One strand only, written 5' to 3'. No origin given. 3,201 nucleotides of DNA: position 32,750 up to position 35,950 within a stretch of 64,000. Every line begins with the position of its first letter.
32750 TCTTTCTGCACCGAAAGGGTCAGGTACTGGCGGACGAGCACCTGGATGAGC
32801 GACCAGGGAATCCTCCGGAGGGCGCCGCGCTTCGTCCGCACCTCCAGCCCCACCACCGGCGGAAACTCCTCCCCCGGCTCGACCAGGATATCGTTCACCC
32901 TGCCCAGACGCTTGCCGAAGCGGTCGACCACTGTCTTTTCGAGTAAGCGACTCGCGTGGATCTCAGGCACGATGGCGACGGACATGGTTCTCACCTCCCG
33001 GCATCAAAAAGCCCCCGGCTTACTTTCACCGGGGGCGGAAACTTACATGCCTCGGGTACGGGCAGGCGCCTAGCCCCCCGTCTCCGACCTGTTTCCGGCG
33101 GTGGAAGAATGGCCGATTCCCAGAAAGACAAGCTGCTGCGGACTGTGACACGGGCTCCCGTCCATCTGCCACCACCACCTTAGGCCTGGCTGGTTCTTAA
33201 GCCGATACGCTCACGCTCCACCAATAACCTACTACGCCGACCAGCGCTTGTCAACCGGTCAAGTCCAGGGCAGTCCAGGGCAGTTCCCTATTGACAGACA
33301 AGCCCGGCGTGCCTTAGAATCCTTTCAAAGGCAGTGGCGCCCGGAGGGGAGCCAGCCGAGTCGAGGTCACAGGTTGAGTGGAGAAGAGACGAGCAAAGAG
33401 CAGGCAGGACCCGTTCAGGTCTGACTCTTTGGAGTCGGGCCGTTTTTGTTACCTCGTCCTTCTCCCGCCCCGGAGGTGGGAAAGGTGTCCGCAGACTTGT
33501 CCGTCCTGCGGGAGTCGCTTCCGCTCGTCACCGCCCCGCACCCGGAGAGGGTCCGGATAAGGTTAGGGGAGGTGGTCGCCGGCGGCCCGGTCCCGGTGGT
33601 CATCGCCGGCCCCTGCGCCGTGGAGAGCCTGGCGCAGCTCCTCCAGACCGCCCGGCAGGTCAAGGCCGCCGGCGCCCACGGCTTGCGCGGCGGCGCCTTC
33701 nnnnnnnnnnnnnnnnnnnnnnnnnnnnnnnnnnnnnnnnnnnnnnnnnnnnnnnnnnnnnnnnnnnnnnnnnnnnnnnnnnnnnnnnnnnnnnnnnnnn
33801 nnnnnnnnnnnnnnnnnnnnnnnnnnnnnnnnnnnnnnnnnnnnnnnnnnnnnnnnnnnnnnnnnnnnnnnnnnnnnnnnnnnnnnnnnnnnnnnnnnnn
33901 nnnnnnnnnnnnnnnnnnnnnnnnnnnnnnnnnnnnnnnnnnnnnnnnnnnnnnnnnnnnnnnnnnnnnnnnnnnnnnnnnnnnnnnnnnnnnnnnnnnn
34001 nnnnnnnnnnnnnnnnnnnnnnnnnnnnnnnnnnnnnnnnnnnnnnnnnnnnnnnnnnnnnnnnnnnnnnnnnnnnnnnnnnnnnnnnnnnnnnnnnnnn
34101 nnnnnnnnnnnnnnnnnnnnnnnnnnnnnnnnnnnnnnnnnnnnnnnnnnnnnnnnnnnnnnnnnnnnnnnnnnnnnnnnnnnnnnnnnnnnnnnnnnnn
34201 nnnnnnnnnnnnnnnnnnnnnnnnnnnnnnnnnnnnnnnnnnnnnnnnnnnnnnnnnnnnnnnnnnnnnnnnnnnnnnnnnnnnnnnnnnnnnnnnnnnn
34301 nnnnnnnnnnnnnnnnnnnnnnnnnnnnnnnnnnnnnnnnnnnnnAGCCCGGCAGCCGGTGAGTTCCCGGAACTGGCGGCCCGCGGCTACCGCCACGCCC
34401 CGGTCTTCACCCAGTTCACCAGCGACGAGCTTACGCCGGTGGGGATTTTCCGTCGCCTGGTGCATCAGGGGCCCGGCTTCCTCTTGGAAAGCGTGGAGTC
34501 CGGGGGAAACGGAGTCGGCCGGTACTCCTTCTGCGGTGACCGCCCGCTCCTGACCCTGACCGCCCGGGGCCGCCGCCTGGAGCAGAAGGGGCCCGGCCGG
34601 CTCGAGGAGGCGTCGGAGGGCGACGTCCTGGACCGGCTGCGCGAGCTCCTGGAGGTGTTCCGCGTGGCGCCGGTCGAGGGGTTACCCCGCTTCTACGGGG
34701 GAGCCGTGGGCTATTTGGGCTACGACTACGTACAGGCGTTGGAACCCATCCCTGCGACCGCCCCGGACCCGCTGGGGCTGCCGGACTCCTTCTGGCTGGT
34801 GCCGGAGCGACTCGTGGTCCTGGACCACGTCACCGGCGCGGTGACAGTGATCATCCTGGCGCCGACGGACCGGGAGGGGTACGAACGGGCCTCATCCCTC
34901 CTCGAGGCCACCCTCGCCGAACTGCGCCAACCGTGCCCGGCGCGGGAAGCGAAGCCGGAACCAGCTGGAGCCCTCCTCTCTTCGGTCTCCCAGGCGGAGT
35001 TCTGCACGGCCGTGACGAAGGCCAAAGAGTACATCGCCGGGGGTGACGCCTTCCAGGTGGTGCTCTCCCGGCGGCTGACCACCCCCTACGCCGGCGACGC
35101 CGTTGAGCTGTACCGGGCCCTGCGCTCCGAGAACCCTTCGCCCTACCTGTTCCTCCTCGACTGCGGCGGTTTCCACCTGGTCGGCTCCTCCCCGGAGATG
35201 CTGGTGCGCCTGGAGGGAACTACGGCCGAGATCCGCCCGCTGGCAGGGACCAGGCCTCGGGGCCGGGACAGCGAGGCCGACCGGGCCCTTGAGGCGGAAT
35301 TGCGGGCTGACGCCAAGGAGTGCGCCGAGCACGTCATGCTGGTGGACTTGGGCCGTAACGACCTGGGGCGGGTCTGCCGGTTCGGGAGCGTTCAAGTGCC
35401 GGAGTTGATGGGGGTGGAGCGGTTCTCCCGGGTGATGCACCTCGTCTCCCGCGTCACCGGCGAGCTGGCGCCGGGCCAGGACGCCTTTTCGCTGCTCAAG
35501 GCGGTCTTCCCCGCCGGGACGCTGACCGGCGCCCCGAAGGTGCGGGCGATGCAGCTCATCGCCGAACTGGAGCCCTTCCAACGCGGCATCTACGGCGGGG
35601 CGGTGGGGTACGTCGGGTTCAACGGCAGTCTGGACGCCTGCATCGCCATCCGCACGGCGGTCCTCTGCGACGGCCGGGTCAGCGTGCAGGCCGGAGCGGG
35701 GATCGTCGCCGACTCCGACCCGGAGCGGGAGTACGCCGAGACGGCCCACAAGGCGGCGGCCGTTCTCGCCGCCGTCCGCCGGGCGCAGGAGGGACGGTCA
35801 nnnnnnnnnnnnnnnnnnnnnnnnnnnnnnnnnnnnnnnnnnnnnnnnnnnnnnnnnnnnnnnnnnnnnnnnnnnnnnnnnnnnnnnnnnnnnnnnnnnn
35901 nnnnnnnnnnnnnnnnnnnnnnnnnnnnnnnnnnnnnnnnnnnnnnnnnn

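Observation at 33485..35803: In-frame fusion of a class I-beta DAHP synthase to anthranilate synthase component I inside the trp operon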

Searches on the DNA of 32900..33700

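Call 7: search_rna_families(source=window, start=32900, end=33700, threshold=evalue, max_evalue=5, show_alignments=2)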
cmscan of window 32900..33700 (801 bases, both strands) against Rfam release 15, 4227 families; matches with E-value up to 5: 3.
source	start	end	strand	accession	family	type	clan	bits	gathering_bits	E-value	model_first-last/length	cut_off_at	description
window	33003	33105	-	RF02837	anti-hemB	Gene; sRNA;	-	17.3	49.5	0.24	1-81/81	no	Burkholderia RNA 7 (anti-hemB)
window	33094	33171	-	RF00649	mir-128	Gene; miRNA;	-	13.7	49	4.9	1-83/83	no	mir-128 microRNA precursor family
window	33199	33277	+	RF02202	UCA1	Gene; lncRNA;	-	13.1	80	2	1-75/75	no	Urothelial cancer associated 1 conserved region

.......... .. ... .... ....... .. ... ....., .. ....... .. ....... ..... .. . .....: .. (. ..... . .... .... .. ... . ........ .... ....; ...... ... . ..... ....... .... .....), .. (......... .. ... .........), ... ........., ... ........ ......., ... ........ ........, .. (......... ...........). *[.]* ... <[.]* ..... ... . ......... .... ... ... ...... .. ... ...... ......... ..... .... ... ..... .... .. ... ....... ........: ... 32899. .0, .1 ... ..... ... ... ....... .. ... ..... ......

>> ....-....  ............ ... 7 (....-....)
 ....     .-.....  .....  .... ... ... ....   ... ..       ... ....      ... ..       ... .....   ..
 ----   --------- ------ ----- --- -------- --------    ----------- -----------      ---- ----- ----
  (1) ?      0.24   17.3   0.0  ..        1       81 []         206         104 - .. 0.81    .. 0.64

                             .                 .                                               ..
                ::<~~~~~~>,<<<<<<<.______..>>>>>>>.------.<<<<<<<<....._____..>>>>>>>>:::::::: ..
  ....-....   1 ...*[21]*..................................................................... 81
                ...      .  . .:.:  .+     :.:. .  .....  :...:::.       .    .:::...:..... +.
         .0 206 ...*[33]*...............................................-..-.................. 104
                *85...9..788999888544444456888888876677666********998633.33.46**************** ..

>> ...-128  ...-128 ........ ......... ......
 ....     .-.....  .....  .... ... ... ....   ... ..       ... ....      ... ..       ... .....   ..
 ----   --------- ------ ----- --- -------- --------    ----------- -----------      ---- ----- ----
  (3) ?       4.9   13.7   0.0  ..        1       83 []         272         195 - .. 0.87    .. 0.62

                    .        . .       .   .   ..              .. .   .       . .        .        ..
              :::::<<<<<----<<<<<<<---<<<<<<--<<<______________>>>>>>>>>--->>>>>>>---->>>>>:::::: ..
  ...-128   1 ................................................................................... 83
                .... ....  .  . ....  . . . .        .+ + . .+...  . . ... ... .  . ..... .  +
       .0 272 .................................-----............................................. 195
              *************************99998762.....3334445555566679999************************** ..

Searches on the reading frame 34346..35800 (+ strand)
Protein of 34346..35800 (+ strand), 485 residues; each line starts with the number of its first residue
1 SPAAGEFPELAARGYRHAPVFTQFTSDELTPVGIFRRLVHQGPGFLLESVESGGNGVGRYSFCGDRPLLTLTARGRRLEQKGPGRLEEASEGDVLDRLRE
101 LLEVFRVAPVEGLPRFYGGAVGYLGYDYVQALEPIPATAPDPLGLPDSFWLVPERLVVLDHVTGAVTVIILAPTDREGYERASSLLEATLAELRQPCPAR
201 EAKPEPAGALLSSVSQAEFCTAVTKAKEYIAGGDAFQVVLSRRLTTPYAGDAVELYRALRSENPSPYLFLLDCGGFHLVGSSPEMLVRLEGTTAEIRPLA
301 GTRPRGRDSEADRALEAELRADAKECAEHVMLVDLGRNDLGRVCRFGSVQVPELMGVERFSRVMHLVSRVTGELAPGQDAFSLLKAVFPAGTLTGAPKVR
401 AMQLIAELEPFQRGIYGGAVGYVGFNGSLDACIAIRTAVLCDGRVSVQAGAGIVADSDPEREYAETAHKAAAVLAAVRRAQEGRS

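Call 54: search_solved_structures(query=window:34346-35800:+, max_evalue=1e-60, show_alignments=2)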
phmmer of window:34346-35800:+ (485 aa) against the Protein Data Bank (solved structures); distinct sequences matched with E-value up to 1e-60: 14.
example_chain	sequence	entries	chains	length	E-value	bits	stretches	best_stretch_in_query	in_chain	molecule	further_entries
7bvd_A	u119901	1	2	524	3.1e-108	365.8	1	10-480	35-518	Anthranilate synthase component 1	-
5cwa_A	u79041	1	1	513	1.2e-103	350.6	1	10-481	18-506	Anthranilate synthase component 1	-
7pi1_AAA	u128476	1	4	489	8.2e-99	334.7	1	57-482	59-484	Aminodeoxychorismate synthase component 1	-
7qu9_A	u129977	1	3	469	5.2e-98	332.1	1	57-482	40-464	Anthranilate synthase component I family protein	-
5kck_A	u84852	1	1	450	5e-88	299.1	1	27-472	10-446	Anthranilate synthase component I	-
1qdl_A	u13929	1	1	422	8.7e-82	278.6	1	217-477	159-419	PROTEIN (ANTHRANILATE SYNTHASE (TRPE-SUBUNIT))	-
1i1q_A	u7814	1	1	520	1.2e-79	271.6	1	94-482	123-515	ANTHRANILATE SYNTHASE COMPONENT I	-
1i7q_A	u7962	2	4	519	7e-79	269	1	94-482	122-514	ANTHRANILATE SYNTHASE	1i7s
4grh_A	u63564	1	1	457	1.9e-69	237.9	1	46-477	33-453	aminodeoxychorismate synthase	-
1k0e_A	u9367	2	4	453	6.8e-67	229.5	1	35-475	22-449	p-aminobenzoate synthase component I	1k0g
8rp2_CCC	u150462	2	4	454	6.8e-67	229.5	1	35-475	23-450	Aminodeoxychorismate synthase component 1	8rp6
8rp0_CCC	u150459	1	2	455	6.9e-67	229.4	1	35-475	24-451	Aminodeoxychorismate synthase component 1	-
8rp1_CCC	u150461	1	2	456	6.9e-67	229.4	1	35-475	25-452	Aminodeoxychorismate synthase component 1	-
8hx6_A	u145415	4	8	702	1.6e-63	218.3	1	41-477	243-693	4-amino-4-deoxychorismate synthase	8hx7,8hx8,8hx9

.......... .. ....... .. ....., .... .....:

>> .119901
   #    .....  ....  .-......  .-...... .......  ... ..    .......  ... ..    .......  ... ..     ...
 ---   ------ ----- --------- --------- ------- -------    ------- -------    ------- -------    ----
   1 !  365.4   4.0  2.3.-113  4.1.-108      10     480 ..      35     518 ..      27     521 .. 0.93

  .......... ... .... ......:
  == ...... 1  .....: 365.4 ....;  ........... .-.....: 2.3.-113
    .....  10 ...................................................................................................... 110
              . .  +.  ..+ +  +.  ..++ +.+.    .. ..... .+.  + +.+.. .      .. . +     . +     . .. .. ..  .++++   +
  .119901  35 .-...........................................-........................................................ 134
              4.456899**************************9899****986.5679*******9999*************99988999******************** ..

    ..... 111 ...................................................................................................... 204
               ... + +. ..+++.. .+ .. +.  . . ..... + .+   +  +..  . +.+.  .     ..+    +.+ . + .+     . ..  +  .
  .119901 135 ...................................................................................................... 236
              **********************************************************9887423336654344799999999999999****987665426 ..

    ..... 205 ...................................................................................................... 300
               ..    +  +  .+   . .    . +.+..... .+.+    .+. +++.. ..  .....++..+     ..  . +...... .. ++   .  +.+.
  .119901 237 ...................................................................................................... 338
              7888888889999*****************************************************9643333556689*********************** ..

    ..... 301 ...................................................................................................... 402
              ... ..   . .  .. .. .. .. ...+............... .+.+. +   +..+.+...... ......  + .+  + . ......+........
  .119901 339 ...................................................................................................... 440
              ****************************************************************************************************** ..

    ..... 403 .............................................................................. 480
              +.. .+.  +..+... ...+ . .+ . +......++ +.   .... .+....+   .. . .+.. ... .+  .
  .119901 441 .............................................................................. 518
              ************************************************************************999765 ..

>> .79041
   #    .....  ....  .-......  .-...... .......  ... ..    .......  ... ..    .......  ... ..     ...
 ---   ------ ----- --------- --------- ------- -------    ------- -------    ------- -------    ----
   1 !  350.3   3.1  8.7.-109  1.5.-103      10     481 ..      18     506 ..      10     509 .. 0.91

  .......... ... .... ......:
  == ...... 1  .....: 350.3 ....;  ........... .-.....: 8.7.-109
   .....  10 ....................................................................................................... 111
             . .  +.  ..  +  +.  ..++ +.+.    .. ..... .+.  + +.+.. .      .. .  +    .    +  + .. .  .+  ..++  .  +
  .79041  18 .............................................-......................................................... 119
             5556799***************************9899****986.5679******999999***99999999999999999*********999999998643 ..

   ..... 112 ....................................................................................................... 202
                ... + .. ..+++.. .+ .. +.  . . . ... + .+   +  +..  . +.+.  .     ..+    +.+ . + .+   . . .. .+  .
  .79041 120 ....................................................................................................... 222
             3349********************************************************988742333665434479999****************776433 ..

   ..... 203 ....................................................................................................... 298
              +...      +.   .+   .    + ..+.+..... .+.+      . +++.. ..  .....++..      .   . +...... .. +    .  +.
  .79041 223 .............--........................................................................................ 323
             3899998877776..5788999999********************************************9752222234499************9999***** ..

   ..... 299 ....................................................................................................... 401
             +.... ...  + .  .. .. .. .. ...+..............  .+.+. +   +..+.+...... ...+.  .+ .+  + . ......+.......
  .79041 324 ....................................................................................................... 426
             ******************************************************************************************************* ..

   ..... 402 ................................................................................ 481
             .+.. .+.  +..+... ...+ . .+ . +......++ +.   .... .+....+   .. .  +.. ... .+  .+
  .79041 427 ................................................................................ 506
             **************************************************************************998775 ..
